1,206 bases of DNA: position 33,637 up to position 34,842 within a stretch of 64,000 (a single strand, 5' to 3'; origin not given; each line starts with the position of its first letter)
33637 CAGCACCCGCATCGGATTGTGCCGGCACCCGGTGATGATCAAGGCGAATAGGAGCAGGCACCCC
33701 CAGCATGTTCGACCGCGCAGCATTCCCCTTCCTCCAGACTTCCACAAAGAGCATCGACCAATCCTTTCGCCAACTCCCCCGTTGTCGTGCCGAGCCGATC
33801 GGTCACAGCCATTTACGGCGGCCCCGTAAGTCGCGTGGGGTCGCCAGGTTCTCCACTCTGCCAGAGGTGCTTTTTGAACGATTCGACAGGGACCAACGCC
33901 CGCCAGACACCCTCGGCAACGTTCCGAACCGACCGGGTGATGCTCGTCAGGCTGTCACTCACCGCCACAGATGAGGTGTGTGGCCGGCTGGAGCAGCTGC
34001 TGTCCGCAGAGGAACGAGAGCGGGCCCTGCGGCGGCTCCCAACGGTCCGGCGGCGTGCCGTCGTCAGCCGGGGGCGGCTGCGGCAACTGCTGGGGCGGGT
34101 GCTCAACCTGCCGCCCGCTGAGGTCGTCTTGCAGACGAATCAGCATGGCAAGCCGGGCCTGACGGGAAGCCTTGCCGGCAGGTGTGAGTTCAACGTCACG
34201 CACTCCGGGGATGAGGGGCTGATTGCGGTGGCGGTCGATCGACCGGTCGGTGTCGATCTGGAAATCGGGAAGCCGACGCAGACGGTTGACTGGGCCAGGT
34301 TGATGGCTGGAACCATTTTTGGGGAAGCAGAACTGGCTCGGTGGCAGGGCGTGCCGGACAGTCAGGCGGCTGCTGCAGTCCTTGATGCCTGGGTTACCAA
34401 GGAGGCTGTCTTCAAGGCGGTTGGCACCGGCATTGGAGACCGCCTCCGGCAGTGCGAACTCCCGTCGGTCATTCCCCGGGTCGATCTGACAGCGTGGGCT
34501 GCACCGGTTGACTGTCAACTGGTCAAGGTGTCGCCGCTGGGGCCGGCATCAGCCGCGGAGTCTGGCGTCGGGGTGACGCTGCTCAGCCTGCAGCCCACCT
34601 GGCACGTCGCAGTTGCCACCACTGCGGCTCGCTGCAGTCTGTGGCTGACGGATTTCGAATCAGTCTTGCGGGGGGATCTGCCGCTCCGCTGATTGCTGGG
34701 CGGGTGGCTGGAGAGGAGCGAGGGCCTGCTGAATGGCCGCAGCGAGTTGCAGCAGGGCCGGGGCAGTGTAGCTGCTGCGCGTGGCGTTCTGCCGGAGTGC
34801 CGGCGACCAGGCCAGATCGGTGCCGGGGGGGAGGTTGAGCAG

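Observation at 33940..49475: Compact hybrid PKS-NRPS locus with its own PPTase, ABC exporter parts, an unknown secreted protein and a beta-barrel OMP: candidate lipo-amino-acid or lipopeptide production and export system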

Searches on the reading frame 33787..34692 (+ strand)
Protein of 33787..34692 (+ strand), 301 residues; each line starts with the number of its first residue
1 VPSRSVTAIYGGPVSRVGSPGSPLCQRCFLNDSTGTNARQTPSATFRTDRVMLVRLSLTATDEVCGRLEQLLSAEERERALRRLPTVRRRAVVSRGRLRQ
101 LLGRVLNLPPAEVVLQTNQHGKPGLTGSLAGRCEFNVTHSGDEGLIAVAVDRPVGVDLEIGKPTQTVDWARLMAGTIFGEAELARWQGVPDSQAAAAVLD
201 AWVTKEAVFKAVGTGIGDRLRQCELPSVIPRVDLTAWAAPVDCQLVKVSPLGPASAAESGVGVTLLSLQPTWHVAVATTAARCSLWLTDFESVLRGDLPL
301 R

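Call 4: search_protein_families(library=pfam, proteins=[window:33787-34692:+], max_evalue=0.01)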
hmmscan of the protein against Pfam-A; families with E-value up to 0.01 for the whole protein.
window:33787-34692:+ (301 aa): 2 families
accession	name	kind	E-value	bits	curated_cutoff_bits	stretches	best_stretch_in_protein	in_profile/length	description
PF01648.25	ACPS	-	1.7e-10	41.3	25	1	153-225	1-76/111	4'-phosphopantetheinyl transferase superfamily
PF22624.1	AASDHPPT_N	-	4.8e-07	30.4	27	1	70-147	15-96/100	4'-phosphopantetheinyl transferase, N-terminal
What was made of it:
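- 33940..34692 (+): Sfp/HetI-type 4'-phosphopantetheinyl transferase (start uncertain; the ORF opens at 33787). ACPS plus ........_N (call 4).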

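Call 41: search_protein_families(library=ncbifam, proteins=[window:33940-34692:+], max_evalue=0.001)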
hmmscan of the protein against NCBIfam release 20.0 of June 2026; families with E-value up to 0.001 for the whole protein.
window:33940-34692:+ (250 aa): 3 families
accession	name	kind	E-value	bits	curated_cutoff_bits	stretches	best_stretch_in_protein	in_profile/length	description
NF042922.1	4PPT_HetI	equivalog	9.5e-25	87.3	370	1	4-174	23-191/235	4'-phosphopantetheinyl transferase HetI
NF007676.0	PRK10351.1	equivalog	2.8e-11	43.4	174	1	15-163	7-145/195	4'-phosphopantetheinyl transferase AcpT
TIGR00556.1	pantethn_trn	domain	2.1e-05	24.6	45.35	1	102-167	4-70/128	phosphopantetheine--protein transferase domain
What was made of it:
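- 33940..34692 (+): Best NCBIfam match is HetI, below its cut-off (call 41).
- Checked: The 'unknown' protein 34660..35616: no Pfam or NCBIfam hit (calls 4, 41).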
